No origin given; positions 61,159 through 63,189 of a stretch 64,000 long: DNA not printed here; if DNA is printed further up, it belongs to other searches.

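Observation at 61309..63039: Low-GC 576-aa orphan with CorA-like architecture (large soluble domain, coiled-coil stalk, two C-terminal TM helices, basic tail)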

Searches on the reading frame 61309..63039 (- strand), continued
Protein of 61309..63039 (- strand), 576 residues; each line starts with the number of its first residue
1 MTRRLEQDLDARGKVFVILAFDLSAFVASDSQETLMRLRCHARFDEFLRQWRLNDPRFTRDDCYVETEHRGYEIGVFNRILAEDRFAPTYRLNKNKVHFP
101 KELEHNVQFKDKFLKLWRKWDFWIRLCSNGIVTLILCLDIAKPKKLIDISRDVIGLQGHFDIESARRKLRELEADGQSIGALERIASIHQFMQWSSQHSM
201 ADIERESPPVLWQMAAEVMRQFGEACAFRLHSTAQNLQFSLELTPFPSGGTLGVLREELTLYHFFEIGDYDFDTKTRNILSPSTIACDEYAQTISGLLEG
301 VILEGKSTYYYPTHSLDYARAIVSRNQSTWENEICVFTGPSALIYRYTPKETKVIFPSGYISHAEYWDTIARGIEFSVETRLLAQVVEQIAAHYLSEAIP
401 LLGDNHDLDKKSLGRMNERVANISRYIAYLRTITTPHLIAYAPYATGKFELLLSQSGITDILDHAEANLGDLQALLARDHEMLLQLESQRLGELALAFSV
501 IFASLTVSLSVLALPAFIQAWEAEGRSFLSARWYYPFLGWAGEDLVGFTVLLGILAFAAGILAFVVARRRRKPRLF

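Call 24: fold_search(model_id=the predicted structure, library=pdb)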
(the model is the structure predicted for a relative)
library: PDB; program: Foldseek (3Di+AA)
matches with E <= 10: 222; with E <= 0.001: 0
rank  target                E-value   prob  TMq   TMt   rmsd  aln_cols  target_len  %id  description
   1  8tme_A                1.4e-01  0.35  0.11  0.18  25.3       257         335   12  Cryo-EM structure of CorA in complex with conformation-specific synthetic antibody C18 and 100 uM MgCl2, State MG0.1-1 (released 2025-02-12)
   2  8tmn_C                2.3e-01  0.20  0.10  0.15  23.1       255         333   12  Cryo-EM structure of magnesium depleted CorA in complex with conformation-specific synthetic antibody C18, State MGD-1 (released 2025-02-12)
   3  8tmb_B                2.7e-01  0.13  0.11  0.16  24.9       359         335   10  Cryo-EM structure of CorA in complex with conformation-specific synthetic antibody C12 and 20 mM MgCl2, State MG20-1 (released 2025-02-12)
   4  3jch_C                2.7e-01  0.08  0.09  0.13  24.5       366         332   11  Cryo-EM structure of the magnesium channel CorA in the magnesium-free, asymmetric open state II (released 2016-02-17)
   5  8tmd_E                3.9e-01  0.16  0.10  0.15  23.5       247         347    9  Cryo-EM structure of CorA in complex with conformation-specific synthetic antibody C18 and 100 uM MgCl2, State MG0.1-1 (released 2025-02-12)
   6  8q8p_A                4.2e-01  0.23  0.12  0.20  27.3       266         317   15  Cryo-EM structure of the magnesium channel CtMrs2 in the closed state (released 2024-11-27)
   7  8tmc_D                4.4e-01  0.15  0.10  0.14  24.2       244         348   11  Cryo-EM structure of CorA in complex with conformation-specific synthetic antibody C12 and 20 mM MgCl2, State MG20-2 (released 2025-02-12)
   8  5jrw_C                4.6e-01  0.12  0.09  0.14  24.8       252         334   12  Crystal structure of Thermotoga maritima mutant D89R/D253R (released 2017-01-25)
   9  8tmb_D                4.9e-01  0.15  0.10  0.15  25.2       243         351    9  Cryo-EM structure of CorA in complex with conformation-specific synthetic antibody C12 and 20 mM MgCl2, State MG20-1 (released 2025-02-12)
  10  8tmd_A                4.9e-01  0.11  0.09  0.14  24.1       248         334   12  Cryo-EM structure of CorA in complex with conformation-specific synthetic antibody C18 and 100 uM MgCl2, State MG0.1-1 (released 2025-02-12)
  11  8tme_C                4.9e-01  0.08  0.08  0.12  24.9       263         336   13  Cryo-EM structure of CorA in complex with conformation-specific synthetic antibody C18 and 100 uM MgCl2, State MG0.1-1 (released 2025-02-12)
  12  8tmc_B                5.1e-01  0.10  0.08  0.12  24.5       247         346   14  Cryo-EM structure of CorA in complex with conformation-specific synthetic antibody C12 and 20 mM MgCl2, State MG20-2 (released 2025-02-12)
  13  8wyy                  6.4e-01  0.02  0.09  0.05  28.6       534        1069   10  Open falcilysin, from free falcilysin dataset (released 2024-08-07)
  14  8tmd_B                6.7e-01  0.09  0.11  0.16  24.7       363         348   10  Cryo-EM structure of CorA in complex with conformation-specific synthetic antibody C18 and 100 uM MgCl2, State MG0.1-1 (released 2025-02-12)
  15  7tgh_3A               6.7e-01  0.08  0.08  0.10  15.6       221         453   12  Cryo-EM structure of respiratory super-complex CI+III2 from Tetrahymena thermophila (released 2022-04-06)
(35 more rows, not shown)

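Call 28: search_solved_structures(query=A2, max_evalue=10, show_alignments=3)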
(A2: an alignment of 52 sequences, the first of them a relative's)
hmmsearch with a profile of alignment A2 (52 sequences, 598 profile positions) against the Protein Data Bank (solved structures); distinct sequences matched with E-value up to 10: 10.
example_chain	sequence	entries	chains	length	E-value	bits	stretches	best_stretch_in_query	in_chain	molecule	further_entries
8fbi_A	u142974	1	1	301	0.15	13.5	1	375-439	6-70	KWOCA_39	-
4eeb_A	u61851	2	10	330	0.28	12.6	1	481-569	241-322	Magnesium transport protein CorA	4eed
3jcf_A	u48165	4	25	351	0.3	12.5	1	481-569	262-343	Magnesium transport protein CorA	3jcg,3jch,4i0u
2bbj_A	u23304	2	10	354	0.31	12.5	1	481-569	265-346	divalent cation transport-related protein | Magnesium transport protein corA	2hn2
2iub_A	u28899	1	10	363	0.32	12.4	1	481-569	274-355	DIVALENT CATION TRANSPORT-RELATED PROTEIN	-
8tmb_A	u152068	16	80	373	0.34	12.3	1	481-569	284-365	Cobalt/magnesium transport protein CorA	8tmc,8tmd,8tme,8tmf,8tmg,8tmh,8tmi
5jtg_A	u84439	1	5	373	0.36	12.2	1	482-569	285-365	Cobalt/magnesium transport protein CorA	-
5jrw_A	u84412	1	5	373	0.38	12.2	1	483-569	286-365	Cobalt/magnesium transport protein CorA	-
6d35_A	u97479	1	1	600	1.5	10.2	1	509-542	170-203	Smoothened,Soluble cytochrome b562,Smoothened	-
6d32_A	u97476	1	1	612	1.5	10.2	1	509-542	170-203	Smoothened,Soluble cytochrome b562,Smoothened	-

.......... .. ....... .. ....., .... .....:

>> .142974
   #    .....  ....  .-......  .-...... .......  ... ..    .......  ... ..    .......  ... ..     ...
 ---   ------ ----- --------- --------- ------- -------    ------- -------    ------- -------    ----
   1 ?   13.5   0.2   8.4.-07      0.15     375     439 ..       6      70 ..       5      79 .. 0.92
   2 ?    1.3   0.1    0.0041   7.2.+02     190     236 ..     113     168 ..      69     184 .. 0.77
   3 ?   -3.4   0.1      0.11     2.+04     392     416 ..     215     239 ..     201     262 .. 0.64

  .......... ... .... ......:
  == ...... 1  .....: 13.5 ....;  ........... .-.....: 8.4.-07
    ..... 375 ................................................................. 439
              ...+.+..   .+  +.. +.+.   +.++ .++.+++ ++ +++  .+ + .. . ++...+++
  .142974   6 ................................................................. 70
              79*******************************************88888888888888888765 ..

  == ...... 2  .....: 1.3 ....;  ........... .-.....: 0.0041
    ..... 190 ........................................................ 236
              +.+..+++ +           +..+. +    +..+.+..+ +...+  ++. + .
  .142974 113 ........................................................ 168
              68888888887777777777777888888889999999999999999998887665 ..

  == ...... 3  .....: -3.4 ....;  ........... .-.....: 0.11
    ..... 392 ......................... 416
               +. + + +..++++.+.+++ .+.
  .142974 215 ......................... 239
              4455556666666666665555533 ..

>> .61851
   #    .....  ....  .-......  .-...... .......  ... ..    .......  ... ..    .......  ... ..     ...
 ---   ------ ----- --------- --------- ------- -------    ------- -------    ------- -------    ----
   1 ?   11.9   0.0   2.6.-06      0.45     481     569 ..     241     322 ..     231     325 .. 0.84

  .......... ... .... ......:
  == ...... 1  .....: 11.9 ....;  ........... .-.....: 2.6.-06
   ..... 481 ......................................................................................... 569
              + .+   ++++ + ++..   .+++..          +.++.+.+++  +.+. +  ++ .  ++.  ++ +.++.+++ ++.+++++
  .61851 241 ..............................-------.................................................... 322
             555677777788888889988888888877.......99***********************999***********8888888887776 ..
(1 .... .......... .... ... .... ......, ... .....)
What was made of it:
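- On CorA / MIT superfamily (2-TM-GxN, PF01544): HMMER finds the same register independently (call 28).
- The family profile hits TmCorA 262-343 at E~0.3, in the homologous register (call 28).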

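Call 34: find_related_loci(query=A1, collection=genome_contigs, flank=10000)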
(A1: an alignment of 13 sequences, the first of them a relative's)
Query A1 (576 aa) in genome_contigs; peptide patterns used: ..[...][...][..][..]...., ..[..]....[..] (x = any residue, [..] = any of these).
54 stretches matched a pattern; 2 encode a relative of the query (tblastn E <= 1e-3); 2 distinct loci.
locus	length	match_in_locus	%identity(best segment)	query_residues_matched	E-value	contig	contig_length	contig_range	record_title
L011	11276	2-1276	47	132-557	6e-122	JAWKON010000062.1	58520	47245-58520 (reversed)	MAG: Caldilineaceae bacterium isolate ABC1.76 ABC1.76.fa-62, whole genome shotgun sequence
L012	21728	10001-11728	36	9-575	2e-114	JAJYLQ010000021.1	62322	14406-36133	MAG: Chloroflexi bacterium isolate DBS2-1.bin85 NODE_771_length_62322_cov_8.124335, whole genome shotgun sequence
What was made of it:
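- Only 2 of 185,579 species-representative genomes carry a close relative (call 34), which does not fit a housekeeping transporter.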

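Call 36: find_homologous_proteins(query=A2, max_evalue=0.001)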
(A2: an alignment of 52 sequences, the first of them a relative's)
Query A2 (52 sequences) (576 aa, profile of the alignment): 19 proteins with E <= 0.001 among 8000 candidates.
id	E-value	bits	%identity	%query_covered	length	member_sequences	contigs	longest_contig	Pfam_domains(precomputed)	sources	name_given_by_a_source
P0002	2.5e-201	688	54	100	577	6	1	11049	-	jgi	jgi:hypothetical protein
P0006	3.9e-200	684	49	98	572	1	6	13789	-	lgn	-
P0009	4.2e-200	684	47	98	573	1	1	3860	-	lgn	-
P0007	4.8e-200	684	48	98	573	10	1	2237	-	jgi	-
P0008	6.9e-200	683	48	96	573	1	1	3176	-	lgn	-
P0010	5.0e-198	677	46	98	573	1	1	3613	-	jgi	jgi:hypothetical protein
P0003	3.9e-197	674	52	98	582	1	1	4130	-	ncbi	-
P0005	7.8e-196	670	50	96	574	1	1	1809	-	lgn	-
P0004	1.6e-191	656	50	98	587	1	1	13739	-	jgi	jgi:hypothetical protein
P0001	6.6e-184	631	100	100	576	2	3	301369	-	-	-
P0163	2.9e-177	609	43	99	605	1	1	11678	-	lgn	-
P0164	5.6e-176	604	50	97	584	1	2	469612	-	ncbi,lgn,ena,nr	ncbi:MAG: hypothetical protein H6650_14825 [Ardenticatenales bacterium]|nr:hypothetical protein [Ard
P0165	1.9e-169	583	37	98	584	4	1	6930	-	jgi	-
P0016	4.4e-168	578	37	99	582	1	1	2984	-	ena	-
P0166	1.2e-167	577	36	97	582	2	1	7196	-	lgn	-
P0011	6.4e-140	485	47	74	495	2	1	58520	-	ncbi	ncbi:MAG: hypothetical protein R2911_36800, partial [Caldilineaceae bacterium]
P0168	1.4e-109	385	25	87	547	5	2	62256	-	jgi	-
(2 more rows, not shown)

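Call 37: predict_structure(alignment_id=A2)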
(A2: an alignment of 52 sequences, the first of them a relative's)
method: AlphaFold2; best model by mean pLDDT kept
length: 576 residues; sequences in the alignment: 52
mean_pLDDT: 90.7   pTM: 0.84
mean pLDDT of the five models: 90.7, 90.4, 89.4, 89.3, 88.7
residues with pLDDT >= 90: 414; 70-90: 135; 50-70: 24; < 50: 3
segments of 3 or more residues with pLDDT < 50: 574-576
pLDDT, mean of each block of 10 residues (from residue 1): 87 98 96 94 93 96 96 93 89 97 95 97 97 98 97 96 96 91 95 94 88 97 97 93 90 82 97 95 93 95 93 94 92 94 92 88 95 96 96 92 71 90 94 93 94 94 97 91 86 84 83 76 63 71 81 86 83 53
secondary structure, 60 per line:
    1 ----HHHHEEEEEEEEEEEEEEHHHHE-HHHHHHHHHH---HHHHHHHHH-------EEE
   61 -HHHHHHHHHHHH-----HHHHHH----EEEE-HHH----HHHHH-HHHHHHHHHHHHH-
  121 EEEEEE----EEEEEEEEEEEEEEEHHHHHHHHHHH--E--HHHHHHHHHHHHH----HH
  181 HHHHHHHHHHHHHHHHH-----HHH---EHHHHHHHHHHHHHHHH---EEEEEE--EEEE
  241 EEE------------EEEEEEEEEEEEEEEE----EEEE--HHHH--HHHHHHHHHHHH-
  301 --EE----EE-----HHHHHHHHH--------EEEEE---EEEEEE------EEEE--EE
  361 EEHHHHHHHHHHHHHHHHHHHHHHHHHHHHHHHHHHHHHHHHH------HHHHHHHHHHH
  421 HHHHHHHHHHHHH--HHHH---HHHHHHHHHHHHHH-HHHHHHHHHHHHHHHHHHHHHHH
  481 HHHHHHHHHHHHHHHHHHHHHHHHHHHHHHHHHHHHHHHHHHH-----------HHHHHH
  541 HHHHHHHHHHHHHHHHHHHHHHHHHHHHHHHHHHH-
elements in order: H5-8 E9-22 H23-26 H29-38 H42-50 E58-60 H62-73 H79-84 E89-92 H101-105 H107-119 E121-126 E131-145 H146-156 H162-174 H179-197 H210-225 E229-234 E237-243 E256-271 E276-279 H282-285 H288-299 H316-324 E333-337 E341-346 E353-356 E359-362 H363-403 H410-433 H436-439 H443-456 H458-523 H535-575
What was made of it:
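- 62185..63039 (-): Residues 1-285: family-specific alpha/beta cytoplasmic region of unknown fold assignment. It is conserved across the whole family, including the STAND fusions. AF2 pLDDT is mostly 85-98 here (call 37).
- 61669..62184 (-): Residues 286-457: second cytoplasmic part (short beta-strands 333-362, then long helices 363-403, 410-433 and 443-456). It probably corresponds to the CorA cytoplasmic helices that pack against the stalk. Secondary structure of the model (call 37).
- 61477..61668 (-): Residues 458-521: a single 66-residue helix, an acidic stalk continuous with TM1 (about 491-521). It contains the family motif L-P-(S/A)-F at 514-517 (nt 61489-61500). Model helix H458-523 (call 37).
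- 61339..61422 (-): Residues 540-567: TM2. Model helix 535-575 (call 37).
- On CorA / MIT superfamily (2-TM-GxN, PF01544): The AF2 model has a single helix 458-523 followed by helix 535-575, at pLDDT 90.7 (call 37).
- The AF2 model built with a 52-sequence alignment has pLDDT 90.7 and pTM 0.84, with a 66-residue stalk+TM1 helix (call 37).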

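Call 40: fold_search(model_id=the predicted structure, library=pdb)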
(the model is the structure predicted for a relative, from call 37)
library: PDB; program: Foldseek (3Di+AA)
matches with E <= 10: 244; with E <= 0.001: 0
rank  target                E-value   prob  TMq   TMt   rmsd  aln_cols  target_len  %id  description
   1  8tmd_E                6.8e-03  0.98  0.16  0.25  12.9       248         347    9  Cryo-EM structure of CorA in complex with conformation-specific synthetic antibody C18 and 100 uM MgCl2, State MG0.1-1 (released 2025-02-12)
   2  8tmb_B                1.5e-02  0.95  0.16  0.25  14.2       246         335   13  Cryo-EM structure of CorA in complex with conformation-specific synthetic antibody C12 and 20 mM MgCl2, State MG20-1 (released 2025-02-12)
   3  8q8p_A                1.6e-02  0.93  0.17  0.28  13.8       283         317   12  Cryo-EM structure of the magnesium channel CtMrs2 in the closed state (released 2024-11-27)
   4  8tmc_B                3.1e-02  0.91  0.16  0.25  13.5       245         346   14  Cryo-EM structure of CorA in complex with conformation-specific synthetic antibody C12 and 20 mM MgCl2, State MG20-2 (released 2025-02-12)
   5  8tmn_E                4.0e-02  0.80  0.15  0.23  14.6       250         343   12  Cryo-EM structure of magnesium depleted CorA in complex with conformation-specific synthetic antibody C18, State MGD-1 (released 2025-02-12)
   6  8tme_A                6.4e-02  0.82  0.17  0.25  13.3       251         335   11  Cryo-EM structure of CorA in complex with conformation-specific synthetic antibody C18 and 100 uM MgCl2, State MG0.1-1 (released 2025-02-12)
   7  8tmc_A                6.7e-02  0.41  0.14  0.21  17.2       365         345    9  Cryo-EM structure of CorA in complex with conformation-specific synthetic antibody C12 and 20 mM MgCl2, State MG20-2 (released 2025-02-12)
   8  8tmb_A                7.4e-02  0.66  0.15  0.22  15.2       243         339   12  Cryo-EM structure of CorA in complex with conformation-specific synthetic antibody C12 and 20 mM MgCl2, State MG20-1 (released 2025-02-12)
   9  3nvo_A                8.7e-02  0.47  0.13  0.24  14.9       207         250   14  The Soluble Domain Structure of the ZntB Zn2+ Efflux System (released 2011-03-23)
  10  3nwi_B                9.2e-02  0.54  0.15  0.29  15.7       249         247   12  The Soluble Domain Structure of the ZntB Zn2+ Efflux System (released 2011-03-23)
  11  5n77_A                1.2e-01  0.72  0.15  0.30  12.1       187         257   13  Crystal structure of the cytosolic domain of the CorA magnesium channel from Escherichia coli in complex with magnesiu (released 2017-07-12)
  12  3nwi_E                1.3e-01  0.41  0.15  0.29  19.1       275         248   12  The Soluble Domain Structure of the ZntB Zn2+ Efflux System (released 2011-03-23)
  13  3nwi_A                1.5e-01  0.57  0.14  0.30  15.4       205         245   14  The Soluble Domain Structure of the ZntB Zn2+ Efflux System (released 2011-03-23)
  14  8tmb_C                1.8e-01  0.63  0.16  0.24  14.7       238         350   10  Cryo-EM structure of CorA in complex with conformation-specific synthetic antibody C12 and 20 mM MgCl2, State MG20-1 (released 2025-02-12)
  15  5i4e                  3.5e-01  0.16  0.09  0.06  21.5       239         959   13  Crystal Structure of Human Nonmuscle Myosin 2C motor domain (released 2017-09-13)
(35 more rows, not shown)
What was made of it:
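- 61669..62184 (-): Foldseek alignments of 245-283 columns to CorA/Mrs2, plus hits to isolated ZntB and EcCorA soluble domains at E 0.09-0.15 (call 40).
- The top 14 Foldseek PDB hits are exclusively CorA, Mrs2 or ZntB; the best has E=6.8e-3 and probability 0.98 (call 40). Foldseek TM-scores are low (call 40).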
